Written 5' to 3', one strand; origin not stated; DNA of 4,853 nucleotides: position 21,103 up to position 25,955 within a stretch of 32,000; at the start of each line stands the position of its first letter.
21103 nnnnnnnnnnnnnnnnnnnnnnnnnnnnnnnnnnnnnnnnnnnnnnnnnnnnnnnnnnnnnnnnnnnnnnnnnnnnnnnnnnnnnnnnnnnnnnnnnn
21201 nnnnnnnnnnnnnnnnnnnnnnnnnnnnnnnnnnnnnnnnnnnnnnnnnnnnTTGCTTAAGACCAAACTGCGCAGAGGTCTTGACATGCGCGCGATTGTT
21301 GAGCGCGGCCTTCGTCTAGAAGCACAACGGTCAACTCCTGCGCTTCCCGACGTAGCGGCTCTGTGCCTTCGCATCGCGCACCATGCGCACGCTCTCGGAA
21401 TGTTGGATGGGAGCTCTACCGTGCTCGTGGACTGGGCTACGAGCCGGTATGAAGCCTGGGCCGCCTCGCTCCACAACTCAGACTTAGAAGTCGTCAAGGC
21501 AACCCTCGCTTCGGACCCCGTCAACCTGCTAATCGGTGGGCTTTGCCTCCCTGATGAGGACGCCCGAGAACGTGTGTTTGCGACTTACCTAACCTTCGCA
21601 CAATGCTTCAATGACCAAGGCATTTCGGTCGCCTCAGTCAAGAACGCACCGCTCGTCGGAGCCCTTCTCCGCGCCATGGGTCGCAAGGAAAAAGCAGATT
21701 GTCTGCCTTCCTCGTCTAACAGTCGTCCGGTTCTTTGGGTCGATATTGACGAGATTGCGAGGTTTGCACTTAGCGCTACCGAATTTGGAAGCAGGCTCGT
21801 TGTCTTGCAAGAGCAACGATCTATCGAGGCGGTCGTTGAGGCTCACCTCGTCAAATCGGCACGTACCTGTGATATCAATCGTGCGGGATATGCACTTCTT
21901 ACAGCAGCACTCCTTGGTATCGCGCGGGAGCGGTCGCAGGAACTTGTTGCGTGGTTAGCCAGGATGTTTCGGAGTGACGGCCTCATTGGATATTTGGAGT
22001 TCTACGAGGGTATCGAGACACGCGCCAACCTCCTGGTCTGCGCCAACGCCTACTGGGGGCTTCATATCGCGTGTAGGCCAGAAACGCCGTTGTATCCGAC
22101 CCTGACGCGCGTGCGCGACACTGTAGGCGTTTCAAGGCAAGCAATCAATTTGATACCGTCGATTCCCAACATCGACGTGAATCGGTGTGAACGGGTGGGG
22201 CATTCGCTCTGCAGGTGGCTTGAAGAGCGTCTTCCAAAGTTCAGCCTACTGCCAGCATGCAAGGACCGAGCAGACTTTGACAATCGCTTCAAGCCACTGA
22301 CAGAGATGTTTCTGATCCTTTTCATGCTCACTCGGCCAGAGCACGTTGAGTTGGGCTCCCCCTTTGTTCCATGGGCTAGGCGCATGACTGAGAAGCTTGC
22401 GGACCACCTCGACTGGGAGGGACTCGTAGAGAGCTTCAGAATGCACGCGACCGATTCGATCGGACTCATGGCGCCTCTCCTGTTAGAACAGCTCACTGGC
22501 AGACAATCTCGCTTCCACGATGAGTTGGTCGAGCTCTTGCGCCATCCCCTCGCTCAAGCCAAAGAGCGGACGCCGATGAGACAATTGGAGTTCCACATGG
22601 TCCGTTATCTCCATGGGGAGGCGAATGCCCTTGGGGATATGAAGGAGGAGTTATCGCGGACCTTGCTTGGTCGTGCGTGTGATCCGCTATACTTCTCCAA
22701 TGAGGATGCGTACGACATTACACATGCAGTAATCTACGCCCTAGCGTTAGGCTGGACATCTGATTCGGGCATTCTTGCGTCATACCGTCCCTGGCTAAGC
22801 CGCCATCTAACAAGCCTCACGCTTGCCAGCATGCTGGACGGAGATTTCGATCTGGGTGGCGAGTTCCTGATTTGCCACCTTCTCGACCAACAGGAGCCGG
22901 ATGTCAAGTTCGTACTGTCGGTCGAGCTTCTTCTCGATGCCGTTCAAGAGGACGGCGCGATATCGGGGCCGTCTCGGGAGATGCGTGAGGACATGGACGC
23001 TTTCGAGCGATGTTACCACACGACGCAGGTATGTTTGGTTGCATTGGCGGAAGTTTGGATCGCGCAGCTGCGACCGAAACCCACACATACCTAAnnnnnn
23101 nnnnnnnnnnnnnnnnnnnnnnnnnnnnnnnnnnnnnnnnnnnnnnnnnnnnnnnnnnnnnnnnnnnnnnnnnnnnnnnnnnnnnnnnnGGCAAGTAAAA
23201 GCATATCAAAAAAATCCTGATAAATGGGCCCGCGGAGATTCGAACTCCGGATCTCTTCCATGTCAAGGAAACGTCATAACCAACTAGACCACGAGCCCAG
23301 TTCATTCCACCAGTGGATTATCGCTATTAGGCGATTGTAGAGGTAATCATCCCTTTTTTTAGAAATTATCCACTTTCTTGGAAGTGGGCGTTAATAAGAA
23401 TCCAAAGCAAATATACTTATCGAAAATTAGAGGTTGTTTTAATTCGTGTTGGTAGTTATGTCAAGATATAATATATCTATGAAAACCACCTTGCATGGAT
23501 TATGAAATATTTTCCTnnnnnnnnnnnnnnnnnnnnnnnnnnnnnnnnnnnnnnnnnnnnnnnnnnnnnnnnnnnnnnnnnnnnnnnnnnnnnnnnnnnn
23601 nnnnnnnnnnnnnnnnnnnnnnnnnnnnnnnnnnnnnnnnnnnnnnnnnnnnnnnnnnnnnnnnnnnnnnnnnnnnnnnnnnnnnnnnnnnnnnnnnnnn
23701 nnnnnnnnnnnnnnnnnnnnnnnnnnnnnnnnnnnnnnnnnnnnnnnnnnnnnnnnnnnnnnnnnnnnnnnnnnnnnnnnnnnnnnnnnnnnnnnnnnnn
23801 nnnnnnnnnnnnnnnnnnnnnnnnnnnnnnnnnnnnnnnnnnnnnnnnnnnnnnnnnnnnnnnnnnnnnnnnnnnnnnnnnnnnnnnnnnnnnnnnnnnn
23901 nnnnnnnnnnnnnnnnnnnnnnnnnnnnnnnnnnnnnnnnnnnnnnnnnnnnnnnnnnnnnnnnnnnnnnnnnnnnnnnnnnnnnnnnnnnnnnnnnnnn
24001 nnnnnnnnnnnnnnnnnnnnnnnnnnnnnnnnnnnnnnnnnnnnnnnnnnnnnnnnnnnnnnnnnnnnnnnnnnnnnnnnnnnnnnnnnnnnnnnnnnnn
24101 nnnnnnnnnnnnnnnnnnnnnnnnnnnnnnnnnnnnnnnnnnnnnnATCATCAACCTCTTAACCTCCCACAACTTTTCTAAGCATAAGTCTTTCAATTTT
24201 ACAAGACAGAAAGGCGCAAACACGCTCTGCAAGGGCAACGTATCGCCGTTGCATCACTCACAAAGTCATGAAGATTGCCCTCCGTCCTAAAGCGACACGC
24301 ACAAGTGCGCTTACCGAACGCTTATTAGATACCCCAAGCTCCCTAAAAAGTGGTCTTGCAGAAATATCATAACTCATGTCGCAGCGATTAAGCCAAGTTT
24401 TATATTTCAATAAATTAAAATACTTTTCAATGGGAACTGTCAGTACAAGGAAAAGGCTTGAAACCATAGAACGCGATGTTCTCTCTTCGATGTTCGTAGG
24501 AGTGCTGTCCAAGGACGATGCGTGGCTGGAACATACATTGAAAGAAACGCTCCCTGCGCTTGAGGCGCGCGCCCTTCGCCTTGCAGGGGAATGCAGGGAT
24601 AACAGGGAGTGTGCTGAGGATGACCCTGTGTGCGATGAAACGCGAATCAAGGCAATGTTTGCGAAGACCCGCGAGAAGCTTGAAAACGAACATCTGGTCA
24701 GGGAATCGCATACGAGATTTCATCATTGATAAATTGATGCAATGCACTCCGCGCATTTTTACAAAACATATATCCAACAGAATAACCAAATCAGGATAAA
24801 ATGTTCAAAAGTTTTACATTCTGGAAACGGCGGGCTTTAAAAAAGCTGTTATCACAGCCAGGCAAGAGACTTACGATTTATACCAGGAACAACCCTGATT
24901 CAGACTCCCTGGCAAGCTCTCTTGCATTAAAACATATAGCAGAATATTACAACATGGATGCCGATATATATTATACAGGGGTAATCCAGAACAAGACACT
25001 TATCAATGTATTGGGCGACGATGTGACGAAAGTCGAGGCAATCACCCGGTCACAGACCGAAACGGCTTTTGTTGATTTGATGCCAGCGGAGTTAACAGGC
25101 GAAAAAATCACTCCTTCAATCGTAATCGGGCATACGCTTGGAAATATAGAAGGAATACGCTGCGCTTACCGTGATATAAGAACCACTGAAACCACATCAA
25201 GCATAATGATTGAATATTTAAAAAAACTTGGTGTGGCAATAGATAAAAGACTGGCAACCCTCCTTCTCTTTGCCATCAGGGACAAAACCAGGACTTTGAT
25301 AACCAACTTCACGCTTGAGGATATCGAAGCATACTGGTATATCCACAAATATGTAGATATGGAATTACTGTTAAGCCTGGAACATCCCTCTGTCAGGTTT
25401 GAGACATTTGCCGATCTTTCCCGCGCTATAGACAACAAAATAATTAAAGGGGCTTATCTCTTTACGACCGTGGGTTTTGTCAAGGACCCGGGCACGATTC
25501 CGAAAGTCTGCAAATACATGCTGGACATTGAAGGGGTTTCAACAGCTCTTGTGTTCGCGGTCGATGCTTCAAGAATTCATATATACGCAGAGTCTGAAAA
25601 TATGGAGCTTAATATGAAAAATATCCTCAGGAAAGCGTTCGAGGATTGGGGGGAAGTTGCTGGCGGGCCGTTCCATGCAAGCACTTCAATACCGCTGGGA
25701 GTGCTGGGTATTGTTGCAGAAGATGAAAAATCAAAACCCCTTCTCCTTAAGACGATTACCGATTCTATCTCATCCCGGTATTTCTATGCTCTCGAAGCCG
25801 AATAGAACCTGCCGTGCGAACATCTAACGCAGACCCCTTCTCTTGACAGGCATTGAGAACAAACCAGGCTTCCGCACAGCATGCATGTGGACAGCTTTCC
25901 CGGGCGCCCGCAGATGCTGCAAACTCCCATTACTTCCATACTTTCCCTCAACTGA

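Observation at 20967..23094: GC-rich two-gene cargo: 97-aa membrane-anchored protein plus ~602-aa helical protein with no recognisable family. Best candidate for an undescribed system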

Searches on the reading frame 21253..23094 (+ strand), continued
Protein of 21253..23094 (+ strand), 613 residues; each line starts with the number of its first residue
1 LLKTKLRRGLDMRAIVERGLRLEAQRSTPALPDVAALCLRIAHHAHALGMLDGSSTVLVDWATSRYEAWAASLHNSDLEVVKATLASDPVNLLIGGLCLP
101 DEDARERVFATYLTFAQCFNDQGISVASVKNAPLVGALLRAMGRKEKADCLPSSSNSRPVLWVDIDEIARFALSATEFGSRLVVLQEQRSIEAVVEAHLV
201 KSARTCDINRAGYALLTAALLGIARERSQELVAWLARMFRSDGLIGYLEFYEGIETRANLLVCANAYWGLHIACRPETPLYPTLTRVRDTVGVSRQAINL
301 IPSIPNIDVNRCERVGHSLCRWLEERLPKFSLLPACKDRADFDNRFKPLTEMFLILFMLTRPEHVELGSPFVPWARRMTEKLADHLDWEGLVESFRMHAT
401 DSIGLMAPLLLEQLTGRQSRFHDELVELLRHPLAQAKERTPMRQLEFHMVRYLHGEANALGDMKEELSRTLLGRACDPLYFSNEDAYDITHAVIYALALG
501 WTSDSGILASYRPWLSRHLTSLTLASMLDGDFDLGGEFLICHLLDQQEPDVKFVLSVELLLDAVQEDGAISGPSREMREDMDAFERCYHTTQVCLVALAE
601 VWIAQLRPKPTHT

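Call 96: search_dna_similar(query=window:21286-23091:+, collection=phages, mode=protein, max_evalue=0.001, max_rows=10)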
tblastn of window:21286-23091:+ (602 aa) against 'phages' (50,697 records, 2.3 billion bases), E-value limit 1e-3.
No match.

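Call 100: search_protein_families(library=padloc, proteins=[L005:12344-14131:+, L008:7852-8436:+, L036:7076-8008:+, L036:8025-8921:+, L018:9258-10094:+, P0038], max_evalue=0.001)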
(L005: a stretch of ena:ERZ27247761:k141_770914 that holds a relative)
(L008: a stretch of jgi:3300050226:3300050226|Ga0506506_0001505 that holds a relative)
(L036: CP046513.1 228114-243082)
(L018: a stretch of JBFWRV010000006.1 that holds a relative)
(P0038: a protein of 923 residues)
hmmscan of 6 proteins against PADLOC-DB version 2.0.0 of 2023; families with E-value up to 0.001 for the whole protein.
L005:12344-14131:+ (596 aa): 0 families

L008:7852-8436:+ (195 aa): 0 families

L036:7076-8008:+ (311 aa): 0 families

L036:8025-8921:+ (299 aa): 0 families

L018:9258-10094:+ (279 aa): 0 families

P0038 (923 aa): 0 families

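Call 108: find_homologous_proteins(query=A8, max_evalue=0.01)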
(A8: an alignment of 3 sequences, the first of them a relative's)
Query A8 (3 sequences) (86 aa, profile of the alignment): 5 proteins with E <= 0.01 among 24 candidates.
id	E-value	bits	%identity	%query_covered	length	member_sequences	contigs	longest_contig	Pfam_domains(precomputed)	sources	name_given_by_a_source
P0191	5.4e-26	109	44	29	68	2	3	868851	-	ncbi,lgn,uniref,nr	ncbi:hypothetical protein [Streptomyces sp. NBC_01243]|uniref:hypothetical protein n=1 Tax=unclassif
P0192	3.6e-25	106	100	100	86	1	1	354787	-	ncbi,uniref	ncbi:hypothetical protein ABFG93_21235 (plasmid) [Pseudalkalibacillus hwajinpoensis]|uniref:hypothet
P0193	2.5e-18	84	56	29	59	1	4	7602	-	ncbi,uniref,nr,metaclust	ncbi:hypothetical protein [Bacillus thuringiensis]|uniref:hypothetical protein n=1 Tax=Bacillus cere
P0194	3.1e-12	65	44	29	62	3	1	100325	-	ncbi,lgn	ncbi:hypothetical protein [Streptomyces virginiae]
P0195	1.9e-10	59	52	24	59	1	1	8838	-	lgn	-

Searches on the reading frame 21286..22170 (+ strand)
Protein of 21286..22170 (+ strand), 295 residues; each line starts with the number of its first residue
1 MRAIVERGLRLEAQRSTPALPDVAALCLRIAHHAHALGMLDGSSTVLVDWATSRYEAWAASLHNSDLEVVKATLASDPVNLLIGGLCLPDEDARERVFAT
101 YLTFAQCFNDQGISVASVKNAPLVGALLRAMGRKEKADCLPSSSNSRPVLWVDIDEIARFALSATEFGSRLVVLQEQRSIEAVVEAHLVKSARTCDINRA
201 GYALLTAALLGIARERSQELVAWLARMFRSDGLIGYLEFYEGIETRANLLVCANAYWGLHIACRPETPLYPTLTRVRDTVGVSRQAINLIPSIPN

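Call 71: search_protein_families(library=pfam, proteins=[window:21286-22170:+], max_evalue=1)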
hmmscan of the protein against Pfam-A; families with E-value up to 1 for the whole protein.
window:21286-22170:+ (295 aa): 0 families

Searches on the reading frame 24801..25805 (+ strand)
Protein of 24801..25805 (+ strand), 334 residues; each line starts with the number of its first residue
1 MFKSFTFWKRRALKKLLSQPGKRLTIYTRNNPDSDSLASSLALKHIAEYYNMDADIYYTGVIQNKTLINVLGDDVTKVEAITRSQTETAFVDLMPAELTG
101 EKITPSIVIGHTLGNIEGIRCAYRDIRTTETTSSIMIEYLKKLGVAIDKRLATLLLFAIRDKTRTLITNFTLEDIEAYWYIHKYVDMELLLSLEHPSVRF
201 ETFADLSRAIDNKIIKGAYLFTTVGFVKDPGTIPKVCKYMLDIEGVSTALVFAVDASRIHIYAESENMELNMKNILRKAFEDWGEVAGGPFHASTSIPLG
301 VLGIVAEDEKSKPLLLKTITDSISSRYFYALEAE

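Call 4: search_protein_families(library=pfam, proteins=[window:24801-25805:+], max_evalue=1)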
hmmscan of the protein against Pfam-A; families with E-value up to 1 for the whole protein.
window:24801-25805:+ (334 aa): 2 families
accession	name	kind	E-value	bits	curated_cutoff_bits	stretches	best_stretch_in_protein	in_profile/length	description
PF02272.25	DHHA1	-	0.00071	20.4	25.9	1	219-294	4-79/102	DHHA1 domain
PF01368.27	DHH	-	0.0021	18.8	28.1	1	25-159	3-125/125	DHH family, N-terminal domain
